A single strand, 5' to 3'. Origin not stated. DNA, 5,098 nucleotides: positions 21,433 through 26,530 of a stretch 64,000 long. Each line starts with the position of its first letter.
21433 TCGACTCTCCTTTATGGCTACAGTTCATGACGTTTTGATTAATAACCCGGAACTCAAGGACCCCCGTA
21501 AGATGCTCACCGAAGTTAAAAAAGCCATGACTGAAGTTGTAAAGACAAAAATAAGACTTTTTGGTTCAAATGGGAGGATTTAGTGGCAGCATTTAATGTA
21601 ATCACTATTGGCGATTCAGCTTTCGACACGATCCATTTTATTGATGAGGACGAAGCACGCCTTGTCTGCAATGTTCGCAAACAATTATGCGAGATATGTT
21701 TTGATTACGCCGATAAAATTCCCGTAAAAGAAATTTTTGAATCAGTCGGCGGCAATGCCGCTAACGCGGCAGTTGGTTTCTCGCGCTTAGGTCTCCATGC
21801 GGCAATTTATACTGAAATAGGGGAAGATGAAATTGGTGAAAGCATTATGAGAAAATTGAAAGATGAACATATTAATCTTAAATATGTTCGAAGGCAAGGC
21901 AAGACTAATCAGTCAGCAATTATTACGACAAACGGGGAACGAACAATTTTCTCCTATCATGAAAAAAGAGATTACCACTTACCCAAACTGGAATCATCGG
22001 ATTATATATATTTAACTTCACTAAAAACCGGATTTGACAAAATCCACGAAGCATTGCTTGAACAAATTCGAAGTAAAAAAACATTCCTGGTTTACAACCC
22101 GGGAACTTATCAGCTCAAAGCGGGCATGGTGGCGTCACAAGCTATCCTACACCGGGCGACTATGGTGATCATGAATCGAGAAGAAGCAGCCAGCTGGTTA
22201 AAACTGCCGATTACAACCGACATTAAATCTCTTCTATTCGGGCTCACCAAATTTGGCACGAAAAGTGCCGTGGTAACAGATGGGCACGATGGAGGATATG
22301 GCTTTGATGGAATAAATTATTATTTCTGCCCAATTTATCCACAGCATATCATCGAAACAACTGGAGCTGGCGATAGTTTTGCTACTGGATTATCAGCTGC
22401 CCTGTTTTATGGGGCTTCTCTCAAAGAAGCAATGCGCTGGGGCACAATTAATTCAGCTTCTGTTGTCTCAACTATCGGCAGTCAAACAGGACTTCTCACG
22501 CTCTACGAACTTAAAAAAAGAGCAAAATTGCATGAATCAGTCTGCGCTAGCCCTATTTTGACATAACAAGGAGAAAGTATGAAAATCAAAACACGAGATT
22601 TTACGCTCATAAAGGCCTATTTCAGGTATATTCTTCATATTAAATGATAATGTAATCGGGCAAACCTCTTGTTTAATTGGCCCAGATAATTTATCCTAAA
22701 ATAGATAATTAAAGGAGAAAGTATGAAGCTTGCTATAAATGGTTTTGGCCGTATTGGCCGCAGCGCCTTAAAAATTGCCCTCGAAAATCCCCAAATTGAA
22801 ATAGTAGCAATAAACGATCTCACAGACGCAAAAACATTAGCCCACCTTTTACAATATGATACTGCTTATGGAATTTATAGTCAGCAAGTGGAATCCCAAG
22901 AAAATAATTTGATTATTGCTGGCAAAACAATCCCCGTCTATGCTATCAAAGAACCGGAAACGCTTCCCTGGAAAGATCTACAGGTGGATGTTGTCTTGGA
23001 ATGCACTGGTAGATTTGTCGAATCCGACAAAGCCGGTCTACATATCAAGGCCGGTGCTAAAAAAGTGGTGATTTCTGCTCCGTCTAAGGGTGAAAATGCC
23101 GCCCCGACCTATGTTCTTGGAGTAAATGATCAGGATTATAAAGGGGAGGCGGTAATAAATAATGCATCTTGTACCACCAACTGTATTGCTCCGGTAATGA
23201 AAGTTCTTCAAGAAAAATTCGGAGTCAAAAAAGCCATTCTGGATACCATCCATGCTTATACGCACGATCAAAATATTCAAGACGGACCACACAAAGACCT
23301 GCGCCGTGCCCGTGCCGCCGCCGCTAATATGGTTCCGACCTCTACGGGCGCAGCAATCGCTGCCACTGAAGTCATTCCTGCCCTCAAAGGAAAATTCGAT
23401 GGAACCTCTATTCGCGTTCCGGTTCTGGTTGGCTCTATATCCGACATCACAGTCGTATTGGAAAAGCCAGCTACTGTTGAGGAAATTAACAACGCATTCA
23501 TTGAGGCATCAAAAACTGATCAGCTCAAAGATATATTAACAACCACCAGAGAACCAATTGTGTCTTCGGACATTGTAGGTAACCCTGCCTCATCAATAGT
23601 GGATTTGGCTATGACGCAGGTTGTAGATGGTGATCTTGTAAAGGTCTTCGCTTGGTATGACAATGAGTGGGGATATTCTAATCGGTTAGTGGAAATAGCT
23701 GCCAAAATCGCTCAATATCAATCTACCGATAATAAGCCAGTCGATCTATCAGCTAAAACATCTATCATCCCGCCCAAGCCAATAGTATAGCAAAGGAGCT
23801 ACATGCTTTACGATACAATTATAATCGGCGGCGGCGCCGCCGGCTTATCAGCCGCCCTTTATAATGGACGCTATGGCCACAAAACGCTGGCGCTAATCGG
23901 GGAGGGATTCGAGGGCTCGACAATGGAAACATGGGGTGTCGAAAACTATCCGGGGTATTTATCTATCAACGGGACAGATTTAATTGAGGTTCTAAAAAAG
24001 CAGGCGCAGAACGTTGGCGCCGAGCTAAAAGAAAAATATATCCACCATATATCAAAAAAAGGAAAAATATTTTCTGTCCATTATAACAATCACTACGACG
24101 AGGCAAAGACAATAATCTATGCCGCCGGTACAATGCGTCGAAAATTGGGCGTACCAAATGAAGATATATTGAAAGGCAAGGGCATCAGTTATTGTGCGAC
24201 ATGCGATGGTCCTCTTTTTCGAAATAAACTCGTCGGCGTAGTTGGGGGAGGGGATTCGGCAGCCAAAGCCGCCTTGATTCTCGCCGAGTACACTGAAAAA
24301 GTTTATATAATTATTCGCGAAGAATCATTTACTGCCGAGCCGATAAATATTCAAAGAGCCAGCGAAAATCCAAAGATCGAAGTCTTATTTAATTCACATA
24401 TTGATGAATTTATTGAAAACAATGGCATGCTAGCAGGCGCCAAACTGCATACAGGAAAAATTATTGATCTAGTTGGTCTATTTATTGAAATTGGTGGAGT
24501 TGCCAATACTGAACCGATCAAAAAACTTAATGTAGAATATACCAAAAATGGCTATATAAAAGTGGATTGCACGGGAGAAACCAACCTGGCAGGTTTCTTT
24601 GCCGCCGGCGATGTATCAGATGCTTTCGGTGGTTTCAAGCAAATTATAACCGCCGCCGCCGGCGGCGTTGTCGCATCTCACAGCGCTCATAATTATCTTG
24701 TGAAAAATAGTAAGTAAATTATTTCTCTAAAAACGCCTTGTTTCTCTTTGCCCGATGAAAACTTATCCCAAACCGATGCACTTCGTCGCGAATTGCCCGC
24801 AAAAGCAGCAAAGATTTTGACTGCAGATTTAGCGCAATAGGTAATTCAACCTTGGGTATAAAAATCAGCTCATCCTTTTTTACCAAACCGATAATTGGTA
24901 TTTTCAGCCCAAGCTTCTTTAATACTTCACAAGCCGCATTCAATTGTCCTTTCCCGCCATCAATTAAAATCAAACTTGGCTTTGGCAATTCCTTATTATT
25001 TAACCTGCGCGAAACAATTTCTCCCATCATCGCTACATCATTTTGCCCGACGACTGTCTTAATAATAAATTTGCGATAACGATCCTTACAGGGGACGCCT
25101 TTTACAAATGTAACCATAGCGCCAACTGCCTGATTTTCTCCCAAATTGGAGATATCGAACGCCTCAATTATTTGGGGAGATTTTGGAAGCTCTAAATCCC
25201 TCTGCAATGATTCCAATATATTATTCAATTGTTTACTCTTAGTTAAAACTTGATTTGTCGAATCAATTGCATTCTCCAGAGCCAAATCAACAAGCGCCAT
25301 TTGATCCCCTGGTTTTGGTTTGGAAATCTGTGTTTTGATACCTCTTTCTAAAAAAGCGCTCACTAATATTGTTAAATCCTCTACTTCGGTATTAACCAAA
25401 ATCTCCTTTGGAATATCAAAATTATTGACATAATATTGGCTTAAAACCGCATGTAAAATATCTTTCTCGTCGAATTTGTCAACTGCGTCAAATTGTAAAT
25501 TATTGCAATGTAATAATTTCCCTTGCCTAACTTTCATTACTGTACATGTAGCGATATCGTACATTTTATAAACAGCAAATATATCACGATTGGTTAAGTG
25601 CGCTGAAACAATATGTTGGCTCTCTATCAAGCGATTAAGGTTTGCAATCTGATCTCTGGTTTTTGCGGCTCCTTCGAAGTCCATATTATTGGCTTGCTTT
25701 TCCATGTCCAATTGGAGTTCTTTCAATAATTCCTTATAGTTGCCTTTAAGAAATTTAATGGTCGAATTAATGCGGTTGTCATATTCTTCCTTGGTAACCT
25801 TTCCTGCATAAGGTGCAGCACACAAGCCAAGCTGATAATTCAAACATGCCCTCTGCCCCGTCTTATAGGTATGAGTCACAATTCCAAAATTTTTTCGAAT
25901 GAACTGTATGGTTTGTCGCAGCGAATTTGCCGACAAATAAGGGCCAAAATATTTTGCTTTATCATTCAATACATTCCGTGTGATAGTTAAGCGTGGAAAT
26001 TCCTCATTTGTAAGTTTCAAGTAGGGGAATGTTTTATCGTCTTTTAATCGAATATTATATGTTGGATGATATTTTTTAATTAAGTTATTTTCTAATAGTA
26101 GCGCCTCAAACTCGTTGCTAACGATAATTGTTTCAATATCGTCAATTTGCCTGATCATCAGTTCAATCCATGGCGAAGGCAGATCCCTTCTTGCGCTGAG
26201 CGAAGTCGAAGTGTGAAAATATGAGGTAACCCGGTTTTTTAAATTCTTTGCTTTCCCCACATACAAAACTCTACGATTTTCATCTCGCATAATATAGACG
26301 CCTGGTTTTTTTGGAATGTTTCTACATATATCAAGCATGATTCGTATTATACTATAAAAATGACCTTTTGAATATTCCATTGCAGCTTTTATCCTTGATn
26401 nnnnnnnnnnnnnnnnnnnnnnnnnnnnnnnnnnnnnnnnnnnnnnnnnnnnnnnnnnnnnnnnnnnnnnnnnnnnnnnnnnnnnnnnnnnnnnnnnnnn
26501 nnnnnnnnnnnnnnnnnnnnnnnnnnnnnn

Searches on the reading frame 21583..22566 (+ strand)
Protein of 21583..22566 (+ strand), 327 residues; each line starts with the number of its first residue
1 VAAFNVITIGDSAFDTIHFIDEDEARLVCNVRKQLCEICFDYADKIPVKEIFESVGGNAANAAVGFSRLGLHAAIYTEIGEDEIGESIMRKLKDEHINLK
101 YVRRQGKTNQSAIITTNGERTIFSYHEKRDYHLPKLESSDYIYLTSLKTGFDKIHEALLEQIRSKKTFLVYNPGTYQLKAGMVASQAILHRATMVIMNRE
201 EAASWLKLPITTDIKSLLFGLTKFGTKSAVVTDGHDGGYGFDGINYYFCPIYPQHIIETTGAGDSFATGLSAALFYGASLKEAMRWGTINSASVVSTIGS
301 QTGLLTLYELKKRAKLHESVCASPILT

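Call 65: search_protein_families(library=pfam, proteins=[window:21583-22566:+], max_evalue=0.001)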
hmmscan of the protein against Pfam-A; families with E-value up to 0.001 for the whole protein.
window:21583-22566:+ (327 aa): 2 families
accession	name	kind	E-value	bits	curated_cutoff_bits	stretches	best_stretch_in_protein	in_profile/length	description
PF00294.29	PfkB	-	9.9e-41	140.5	25.8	1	42-304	22-299/302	pfkB family carbohydrate kinase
PF08543.17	Phos_pyr_kin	-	0.00029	20.7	27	1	184-287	112-224/246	Phosphomethylpyrimidine kinase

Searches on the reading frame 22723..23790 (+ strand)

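Call 65: search_protein_families(library=pfam, proteins=[window:22723-23790:+], max_evalue=0.001)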
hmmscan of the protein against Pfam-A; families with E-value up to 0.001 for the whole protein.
window:22723-23790:+ (355 aa): 2 families
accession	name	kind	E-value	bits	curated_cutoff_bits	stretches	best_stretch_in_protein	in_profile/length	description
PF02800.25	Gp_dh_C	-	1.1e-57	194.4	24.4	1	155-312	1-158/158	Glyceraldehyde 3-phosphate dehydrogenase, C-terminal domain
PF00044.30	Gp_dh_N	-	6.9e-38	129.4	31.7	1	1-100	1-100/101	Glyceraldehyde 3-phosphate dehydrogenase, NAD binding domain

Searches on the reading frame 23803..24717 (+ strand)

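Call 65: search_protein_families(library=pfam, proteins=[window:23803-24717:+], max_evalue=0.001)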
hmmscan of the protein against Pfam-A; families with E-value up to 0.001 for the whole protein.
window:23803-24717:+ (304 aa): 7 families
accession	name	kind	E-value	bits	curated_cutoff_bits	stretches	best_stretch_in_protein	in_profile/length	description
PF07992.20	Pyr_redox_2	-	2e-36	126.3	26.1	1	3-287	1-290/291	Pyridine nucleotide-disulphide oxidoreductase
PF13738.12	Pyr_redox_3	-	2e-17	63.8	30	1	78-269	102-305/305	Pyridine nucleotide-disulphide oxidoreductase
PF00070.33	Pyr_redox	-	3e-07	31.3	22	1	144-207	2-70/82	Pyridine nucleotide-disulphide oxidoreductase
PF00890.30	FAD_binding_2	-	2.2e-06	27.6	20.4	1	4-35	1-32/414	FAD binding domain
PF01266.30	DAO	-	4e-05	23.8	27.9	0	4-35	1-31/353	FAD dependent oxidoreductase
PF03486.20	HI0933_like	-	0.0003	20.7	50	0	4-29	2-27/244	HI0933-like protein Rossmann domain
PF12831.13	FAD_oxidored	-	0.00043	20.1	27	0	4-31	1-28/416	FAD dependent oxidoreductase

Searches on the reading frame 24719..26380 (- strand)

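Call 65: search_protein_families(library=pfam, proteins=[window:24719-26380:-], max_evalue=0.001)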
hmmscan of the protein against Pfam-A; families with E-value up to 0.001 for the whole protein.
window:24719-26380:- (553 aa): 4 families
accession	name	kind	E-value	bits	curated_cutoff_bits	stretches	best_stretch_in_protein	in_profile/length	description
PF08459.17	UvrC_RNaseH_dom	-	2.5e-46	157.9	22.3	1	394-539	2-159/159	UvrC RNAse H endonuclease domain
PF22920.2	UvrC_RNaseH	-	3.6e-21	75.7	24.3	1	264-372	1-110/116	UvrC Ribonuclease H-like domain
PF01541.30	GIY-YIG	-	1.4e-10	41.8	22.6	1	26-109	2-78/78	GIY-YIG catalytic domain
PF02151.25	UVR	-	2.9e-07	30.5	21.5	1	216-249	1-34/36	UvrB/uvrC motif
